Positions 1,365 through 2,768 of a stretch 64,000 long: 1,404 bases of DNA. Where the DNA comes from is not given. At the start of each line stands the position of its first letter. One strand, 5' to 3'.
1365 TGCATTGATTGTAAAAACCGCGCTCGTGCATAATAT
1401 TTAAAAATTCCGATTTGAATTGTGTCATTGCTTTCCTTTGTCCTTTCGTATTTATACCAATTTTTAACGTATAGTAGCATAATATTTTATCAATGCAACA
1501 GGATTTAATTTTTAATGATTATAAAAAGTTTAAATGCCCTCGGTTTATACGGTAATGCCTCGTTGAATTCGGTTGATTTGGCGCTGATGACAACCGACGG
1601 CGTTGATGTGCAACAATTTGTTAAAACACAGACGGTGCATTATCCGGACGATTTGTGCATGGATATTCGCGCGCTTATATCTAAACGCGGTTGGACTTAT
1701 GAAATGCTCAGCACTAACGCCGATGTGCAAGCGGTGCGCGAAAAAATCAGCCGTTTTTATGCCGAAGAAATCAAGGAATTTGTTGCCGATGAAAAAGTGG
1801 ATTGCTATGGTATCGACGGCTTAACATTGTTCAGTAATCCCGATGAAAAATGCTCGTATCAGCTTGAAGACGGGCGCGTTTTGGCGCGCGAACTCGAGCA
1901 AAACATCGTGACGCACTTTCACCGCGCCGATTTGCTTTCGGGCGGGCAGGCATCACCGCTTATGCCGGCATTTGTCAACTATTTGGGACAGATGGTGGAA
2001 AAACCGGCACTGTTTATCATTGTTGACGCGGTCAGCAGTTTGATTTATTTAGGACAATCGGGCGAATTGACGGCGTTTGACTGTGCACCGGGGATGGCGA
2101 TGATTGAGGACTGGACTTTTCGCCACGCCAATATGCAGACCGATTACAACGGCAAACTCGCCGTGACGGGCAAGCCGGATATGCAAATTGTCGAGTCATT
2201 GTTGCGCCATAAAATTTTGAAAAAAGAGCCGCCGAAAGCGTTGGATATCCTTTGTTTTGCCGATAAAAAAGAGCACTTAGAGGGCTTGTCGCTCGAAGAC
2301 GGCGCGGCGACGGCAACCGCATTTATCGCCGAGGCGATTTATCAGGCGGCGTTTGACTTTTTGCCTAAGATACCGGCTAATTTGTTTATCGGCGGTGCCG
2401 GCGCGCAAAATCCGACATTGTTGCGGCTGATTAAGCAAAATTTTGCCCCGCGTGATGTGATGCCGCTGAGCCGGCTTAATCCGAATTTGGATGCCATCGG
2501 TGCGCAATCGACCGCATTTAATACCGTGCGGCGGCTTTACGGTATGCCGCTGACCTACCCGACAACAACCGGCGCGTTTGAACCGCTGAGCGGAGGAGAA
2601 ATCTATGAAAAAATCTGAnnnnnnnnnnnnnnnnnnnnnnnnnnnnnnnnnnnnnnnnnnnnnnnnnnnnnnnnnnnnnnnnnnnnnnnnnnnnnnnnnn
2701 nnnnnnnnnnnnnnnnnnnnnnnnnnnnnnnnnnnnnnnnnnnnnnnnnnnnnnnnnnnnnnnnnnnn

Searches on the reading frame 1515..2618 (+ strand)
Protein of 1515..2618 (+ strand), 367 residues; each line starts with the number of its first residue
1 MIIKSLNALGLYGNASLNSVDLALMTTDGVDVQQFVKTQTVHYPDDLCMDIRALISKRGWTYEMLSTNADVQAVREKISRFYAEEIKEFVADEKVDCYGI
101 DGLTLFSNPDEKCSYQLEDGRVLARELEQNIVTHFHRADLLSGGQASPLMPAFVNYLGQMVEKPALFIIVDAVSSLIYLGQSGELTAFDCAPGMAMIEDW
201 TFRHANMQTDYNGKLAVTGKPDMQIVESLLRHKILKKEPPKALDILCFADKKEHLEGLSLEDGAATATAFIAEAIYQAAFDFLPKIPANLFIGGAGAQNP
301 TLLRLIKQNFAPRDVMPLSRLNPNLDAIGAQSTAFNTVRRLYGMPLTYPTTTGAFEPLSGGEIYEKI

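Call 9: search_protein_families(library=ncbifam, proteins=[window:1515-2618:+], max_evalue=0.00001)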
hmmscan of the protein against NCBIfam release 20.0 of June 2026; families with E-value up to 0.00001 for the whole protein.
window:1515-2618:+ (367 aa): 14 families
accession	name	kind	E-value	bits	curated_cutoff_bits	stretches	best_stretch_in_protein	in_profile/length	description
NF007141.0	PRK09585.1-5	equivalog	6.6e-76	255.5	352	1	6-365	4-366/370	anhydro-N-acetylmuramic acid kinase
NF007148.0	PRK09585.3-2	equivalog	2e-45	155.1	387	1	7-364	10-383/386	anhydro-N-acetylmuramic acid kinase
NF007139.0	PRK09585.1-3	equivalog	1.4e-40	139.6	367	1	9-365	7-369/370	anhydro-N-acetylmuramic acid kinase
NF007150.0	PRK09585.3-5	equivalog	2.3e-29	102.6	585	1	33-363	46-382/393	anhydro-N-acetylmuramic acid kinase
NF007143.0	PRK09585.2-2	equivalog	1.4e-27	96.5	533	1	8-366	3-381/382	anhydro-N-acetylmuramic acid kinase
NF007142.0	PRK09585.2-1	equivalog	5.4e-27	94.7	435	1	6-321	4-337/384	anhydro-N-acetylmuramic acid kinase AnmK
NF007151.0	PRK09585.3-6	equivalog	1.2e-25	90.1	599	1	8-363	15-394/396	anhydro-N-acetylmuramic acid kinase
NF007144.0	PRK09585.2-3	equivalog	1.4e-25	90.2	436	1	3-365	3-357/358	anhydro-N-acetylmuramic acid kinase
NF007138.0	PRK09585.1-1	equivalog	1.7e-25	89.9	588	1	4-364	2-365/370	anhydro-N-acetylmuramic acid kinase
NF007140.0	PRK09585.1-4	equivalog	1e-23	84.1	605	1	90-315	97-327/382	anhydro-N-acetylmuramic acid kinase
NF007145.0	PRK09585.2-5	equivalog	4.3e-23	82.2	514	1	8-354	3-366/379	anhydro-N-acetylmuramic acid kinase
NF007146.0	PRK09585.2-6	equivalog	6.2e-23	81.2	440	1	8-360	3-362/391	anhydro-N-acetylmuramic acid kinase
NF007149.0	PRK09585.3-4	equivalog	6.4e-18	64.7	616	1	8-328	19-361/399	anhydro-N-acetylmuramic acid kinase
NF007147.0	PRK09585.3-1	equivalog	3.4e-17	62.4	822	1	77-363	64-361/393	anhydro-N-acetylmuramic acid kinase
